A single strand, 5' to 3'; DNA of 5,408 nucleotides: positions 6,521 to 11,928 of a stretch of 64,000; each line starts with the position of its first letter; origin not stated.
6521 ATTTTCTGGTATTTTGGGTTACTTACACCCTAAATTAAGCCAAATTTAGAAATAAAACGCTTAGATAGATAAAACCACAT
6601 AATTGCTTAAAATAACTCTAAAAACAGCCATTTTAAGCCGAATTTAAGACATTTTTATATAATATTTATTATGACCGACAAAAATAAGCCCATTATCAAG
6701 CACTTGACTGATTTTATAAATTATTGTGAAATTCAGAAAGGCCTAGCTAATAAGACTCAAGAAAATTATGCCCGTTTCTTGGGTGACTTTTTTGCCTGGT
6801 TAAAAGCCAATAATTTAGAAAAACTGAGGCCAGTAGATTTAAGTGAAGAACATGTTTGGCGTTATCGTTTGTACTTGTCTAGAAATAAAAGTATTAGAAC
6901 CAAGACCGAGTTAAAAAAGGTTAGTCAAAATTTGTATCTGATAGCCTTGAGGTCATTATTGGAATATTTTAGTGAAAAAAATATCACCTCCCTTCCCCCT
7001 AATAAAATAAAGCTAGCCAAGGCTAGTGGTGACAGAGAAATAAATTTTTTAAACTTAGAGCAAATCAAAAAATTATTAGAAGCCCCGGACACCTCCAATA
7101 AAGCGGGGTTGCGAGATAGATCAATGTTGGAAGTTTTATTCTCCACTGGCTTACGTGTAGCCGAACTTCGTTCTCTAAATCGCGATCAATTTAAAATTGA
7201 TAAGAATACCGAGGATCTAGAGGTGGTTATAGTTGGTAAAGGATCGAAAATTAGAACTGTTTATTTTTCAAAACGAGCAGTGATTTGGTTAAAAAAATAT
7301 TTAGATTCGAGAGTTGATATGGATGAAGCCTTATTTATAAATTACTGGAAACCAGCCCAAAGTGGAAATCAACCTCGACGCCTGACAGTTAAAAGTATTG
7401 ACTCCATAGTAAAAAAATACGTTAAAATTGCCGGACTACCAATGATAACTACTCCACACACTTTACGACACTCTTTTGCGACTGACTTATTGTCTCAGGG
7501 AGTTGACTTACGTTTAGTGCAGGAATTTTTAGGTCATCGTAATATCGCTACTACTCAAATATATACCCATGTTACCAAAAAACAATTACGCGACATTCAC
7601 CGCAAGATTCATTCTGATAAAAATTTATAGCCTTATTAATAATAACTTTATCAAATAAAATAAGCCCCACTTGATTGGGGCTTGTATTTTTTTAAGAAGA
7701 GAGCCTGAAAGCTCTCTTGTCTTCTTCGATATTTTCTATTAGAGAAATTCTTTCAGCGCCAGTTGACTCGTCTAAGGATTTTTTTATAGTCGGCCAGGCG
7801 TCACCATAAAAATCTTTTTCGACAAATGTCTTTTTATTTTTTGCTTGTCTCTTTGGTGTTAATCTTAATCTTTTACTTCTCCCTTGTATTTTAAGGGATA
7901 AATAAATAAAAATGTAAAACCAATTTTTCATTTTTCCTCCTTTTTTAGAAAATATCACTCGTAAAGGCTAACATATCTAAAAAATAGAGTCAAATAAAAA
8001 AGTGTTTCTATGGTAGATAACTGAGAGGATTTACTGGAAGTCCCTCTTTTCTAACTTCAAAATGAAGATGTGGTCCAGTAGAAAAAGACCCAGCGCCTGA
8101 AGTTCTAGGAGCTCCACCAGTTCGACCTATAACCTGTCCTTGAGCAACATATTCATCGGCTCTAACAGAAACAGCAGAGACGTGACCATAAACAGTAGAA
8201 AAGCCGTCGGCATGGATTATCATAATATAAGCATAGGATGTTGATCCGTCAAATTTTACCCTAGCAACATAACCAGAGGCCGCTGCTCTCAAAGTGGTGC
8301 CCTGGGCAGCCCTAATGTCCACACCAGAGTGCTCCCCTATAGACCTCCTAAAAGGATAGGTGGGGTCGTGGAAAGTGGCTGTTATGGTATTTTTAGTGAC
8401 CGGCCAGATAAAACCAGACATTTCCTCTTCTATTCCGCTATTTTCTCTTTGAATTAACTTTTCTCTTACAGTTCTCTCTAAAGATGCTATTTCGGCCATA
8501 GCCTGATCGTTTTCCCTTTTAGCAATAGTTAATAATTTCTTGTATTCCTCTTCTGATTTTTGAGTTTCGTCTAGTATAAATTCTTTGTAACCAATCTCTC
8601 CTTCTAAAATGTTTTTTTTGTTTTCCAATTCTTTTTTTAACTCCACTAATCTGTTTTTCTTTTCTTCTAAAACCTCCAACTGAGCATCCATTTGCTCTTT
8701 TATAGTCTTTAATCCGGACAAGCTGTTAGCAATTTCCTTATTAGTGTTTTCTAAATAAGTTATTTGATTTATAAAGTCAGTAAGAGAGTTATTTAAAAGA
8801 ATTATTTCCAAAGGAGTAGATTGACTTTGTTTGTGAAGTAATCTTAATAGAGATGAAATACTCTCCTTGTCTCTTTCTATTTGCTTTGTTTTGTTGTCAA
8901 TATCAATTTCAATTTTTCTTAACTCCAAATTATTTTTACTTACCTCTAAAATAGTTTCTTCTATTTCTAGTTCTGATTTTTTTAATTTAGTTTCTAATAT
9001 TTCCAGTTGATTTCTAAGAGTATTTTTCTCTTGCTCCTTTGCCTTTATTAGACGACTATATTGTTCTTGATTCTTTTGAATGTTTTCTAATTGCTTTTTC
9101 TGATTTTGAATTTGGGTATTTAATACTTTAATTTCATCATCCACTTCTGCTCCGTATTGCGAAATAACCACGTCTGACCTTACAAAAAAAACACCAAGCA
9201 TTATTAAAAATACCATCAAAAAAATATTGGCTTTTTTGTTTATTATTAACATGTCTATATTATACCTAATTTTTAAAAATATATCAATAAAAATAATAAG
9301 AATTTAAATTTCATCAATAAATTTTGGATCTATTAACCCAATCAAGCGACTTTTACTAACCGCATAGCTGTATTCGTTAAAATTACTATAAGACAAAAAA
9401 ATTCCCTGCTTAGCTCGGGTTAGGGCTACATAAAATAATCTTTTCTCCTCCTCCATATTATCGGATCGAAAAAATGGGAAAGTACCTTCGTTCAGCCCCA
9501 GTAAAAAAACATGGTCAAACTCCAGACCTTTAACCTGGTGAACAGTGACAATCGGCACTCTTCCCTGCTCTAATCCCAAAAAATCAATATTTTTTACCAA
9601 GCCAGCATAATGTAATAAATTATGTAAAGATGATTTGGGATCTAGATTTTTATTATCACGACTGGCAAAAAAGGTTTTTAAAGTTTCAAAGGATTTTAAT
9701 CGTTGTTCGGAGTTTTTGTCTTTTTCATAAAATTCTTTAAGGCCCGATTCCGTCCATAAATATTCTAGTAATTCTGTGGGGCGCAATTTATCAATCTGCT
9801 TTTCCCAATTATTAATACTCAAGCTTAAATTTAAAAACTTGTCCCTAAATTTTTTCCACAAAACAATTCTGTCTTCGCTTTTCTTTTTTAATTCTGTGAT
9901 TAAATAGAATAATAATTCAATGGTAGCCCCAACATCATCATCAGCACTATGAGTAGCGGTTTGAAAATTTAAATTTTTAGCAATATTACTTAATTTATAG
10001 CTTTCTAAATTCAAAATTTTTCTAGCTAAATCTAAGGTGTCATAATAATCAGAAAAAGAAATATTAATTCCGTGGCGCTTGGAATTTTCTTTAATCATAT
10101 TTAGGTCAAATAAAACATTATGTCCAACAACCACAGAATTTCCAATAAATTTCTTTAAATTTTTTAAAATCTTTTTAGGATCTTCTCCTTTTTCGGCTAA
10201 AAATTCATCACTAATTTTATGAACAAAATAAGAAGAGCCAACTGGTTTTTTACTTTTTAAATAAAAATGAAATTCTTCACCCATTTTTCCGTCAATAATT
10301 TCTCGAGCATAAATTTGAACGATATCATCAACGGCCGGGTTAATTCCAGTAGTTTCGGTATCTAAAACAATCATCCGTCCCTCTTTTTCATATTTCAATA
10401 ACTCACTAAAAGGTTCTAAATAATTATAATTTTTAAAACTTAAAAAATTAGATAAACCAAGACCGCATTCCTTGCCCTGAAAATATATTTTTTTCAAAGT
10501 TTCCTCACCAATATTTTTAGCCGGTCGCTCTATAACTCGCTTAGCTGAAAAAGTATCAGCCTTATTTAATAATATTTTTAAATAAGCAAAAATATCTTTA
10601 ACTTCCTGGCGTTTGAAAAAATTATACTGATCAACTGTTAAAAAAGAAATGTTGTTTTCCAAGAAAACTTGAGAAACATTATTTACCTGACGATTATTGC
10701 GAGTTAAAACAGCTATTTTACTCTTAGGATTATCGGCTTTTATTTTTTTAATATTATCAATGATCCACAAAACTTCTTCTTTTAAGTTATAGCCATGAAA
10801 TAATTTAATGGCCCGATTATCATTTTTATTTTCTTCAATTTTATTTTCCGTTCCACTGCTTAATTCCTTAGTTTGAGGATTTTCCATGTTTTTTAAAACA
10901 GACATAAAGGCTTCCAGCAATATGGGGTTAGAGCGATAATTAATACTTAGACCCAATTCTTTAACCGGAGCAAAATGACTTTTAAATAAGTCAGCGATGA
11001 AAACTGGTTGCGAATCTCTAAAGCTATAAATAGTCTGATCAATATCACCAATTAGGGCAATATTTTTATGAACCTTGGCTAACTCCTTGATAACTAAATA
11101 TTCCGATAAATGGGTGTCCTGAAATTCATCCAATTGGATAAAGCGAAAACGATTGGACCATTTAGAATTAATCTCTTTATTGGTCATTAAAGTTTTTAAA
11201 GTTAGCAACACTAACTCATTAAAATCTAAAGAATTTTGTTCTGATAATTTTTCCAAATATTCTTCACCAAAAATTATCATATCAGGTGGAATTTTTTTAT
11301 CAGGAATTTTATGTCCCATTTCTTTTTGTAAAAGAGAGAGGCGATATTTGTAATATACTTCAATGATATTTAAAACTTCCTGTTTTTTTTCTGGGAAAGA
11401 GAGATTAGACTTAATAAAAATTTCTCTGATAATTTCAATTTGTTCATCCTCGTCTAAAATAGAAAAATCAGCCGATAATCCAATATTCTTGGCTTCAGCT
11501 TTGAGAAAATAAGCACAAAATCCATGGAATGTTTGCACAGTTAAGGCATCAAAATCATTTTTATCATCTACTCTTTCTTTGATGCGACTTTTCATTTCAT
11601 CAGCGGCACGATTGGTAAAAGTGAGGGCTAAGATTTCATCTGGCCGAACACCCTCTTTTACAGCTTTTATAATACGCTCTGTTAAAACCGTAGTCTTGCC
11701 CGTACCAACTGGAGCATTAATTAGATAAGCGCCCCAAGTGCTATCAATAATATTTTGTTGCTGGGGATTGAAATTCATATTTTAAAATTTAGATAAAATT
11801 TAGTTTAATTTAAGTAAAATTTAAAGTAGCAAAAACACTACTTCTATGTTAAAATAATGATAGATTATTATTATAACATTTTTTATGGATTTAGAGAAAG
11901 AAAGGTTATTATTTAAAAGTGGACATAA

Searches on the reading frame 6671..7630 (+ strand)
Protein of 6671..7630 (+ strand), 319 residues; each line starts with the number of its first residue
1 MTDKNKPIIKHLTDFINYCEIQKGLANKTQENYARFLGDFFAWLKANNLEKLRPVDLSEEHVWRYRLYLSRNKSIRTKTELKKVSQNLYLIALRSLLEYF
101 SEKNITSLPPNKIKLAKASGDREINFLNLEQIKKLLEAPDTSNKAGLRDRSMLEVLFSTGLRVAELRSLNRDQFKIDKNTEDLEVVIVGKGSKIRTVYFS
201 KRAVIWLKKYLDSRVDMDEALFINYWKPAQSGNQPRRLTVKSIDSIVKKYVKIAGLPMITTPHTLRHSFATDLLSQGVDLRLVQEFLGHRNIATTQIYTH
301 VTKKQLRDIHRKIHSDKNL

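Call 10: search_protein_families(library=pfam, proteins=[window:6671-7630:+], max_evalue=0.001)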
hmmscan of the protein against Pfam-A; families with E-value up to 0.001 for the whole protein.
window:6671-7630:+ (319 aa): 3 families
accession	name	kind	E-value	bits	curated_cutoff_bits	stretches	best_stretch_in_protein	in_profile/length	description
PF00589.27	Phage_integrase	-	8.4e-42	143.3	27.1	1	126-304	2-171/172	Phage integrase family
PF02899.23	Phage_int_SAM_1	-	7.1e-08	33.1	22.3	1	13-99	2-78/83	Phage integrase, N-terminal SAM-like domain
PF13495.12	Phage_int_SAM_4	-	6.9e-07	30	27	1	14-105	4-83/85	Phage integrase, N-terminal SAM-like domain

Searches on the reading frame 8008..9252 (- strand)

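Call 10: search_protein_families(library=pfam, proteins=[window:8008-9252:-], max_evalue=0.001)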
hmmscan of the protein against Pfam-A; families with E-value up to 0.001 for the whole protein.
window:8008-9252:- (414 aa): 1 family
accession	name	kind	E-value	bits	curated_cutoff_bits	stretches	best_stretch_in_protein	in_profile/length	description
PF01551.29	Peptidase_M23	-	1.5e-25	89.7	28.7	1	307-409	2-96/96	Peptidase family M23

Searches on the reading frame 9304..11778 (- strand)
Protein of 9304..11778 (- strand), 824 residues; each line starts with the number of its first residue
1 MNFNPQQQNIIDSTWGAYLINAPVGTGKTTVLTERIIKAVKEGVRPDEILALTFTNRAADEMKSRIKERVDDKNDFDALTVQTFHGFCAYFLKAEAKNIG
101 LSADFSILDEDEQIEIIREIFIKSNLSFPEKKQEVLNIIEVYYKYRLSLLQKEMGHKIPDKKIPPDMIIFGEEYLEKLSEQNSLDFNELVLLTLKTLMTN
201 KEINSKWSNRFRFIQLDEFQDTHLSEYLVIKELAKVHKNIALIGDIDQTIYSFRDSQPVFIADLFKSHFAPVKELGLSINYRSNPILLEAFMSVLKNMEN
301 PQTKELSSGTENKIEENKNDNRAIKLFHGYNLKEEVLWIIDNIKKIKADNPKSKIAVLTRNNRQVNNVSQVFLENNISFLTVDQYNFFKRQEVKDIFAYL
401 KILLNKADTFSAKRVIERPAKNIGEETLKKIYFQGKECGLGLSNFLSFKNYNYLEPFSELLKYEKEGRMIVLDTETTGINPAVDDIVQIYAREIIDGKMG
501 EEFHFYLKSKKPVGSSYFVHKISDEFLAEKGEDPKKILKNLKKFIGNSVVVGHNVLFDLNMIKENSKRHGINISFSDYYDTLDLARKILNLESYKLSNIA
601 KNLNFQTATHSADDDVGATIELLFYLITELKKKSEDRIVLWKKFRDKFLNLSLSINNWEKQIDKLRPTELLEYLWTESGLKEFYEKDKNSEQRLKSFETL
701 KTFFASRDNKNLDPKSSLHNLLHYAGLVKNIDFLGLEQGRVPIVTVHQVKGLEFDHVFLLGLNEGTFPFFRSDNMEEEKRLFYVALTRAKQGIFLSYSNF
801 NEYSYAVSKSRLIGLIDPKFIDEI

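Call 10: search_protein_families(library=pfam, proteins=[window:9304-11778:-], max_evalue=0.001)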
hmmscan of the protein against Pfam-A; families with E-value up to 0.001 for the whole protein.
window:9304-11778:- (824 aa): 12 families
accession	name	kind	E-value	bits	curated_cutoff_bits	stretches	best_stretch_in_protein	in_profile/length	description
PF13361.12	UvrD_C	-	1.1e-83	282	25.6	1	277-799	3-349/350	UvrD-like helicase C-terminal domain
PF00580.27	UvrD-helicase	-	2.5e-65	221.3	23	1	4-264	2-266/271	UvrD/REP helicase N-terminal domain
PF00929.31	RNase_T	-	4.9e-25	89.4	24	1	470-623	1-164/164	Exonuclease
PF13245.12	AAA_19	-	2.9e-18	66.8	25.1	1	15-254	11-134/134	AAA domain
PF13538.12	UvrD_C_2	-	4e-10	39.8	27.4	1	743-795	4-51/52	UvrD-like helicase C-terminal domain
PF01443.25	Viral_helicase1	-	5.6e-08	33.3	21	1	736-793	177-224/228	Viral superfamily 1 RNA helicase core domain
PF01612.26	DNA_pol_A_exo1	-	2.5e-06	27.9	23.6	1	513-605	63-129/173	3'-5' exonuclease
PF13087.12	AAA_12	-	8.1e-06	26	27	0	310-385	72-147/195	AAA domain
PF16473.11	Rv2179c-like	-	4.1e-05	23.8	27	1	470-620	3-170/177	3'-5' exoribonuclease Rv2179c-like domain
PF13086.12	AAA_11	-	5e-05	23.6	27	1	4-73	3-79/257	AAA domain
PF18136.6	DNApol_Exo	-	0.0001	22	26.7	1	539-607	124-189/282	DNA mitochondrial polymerase exonuclease domain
PF13604.12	AAA_30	-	0.00012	22.3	27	1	8-110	7-96/191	AAA domain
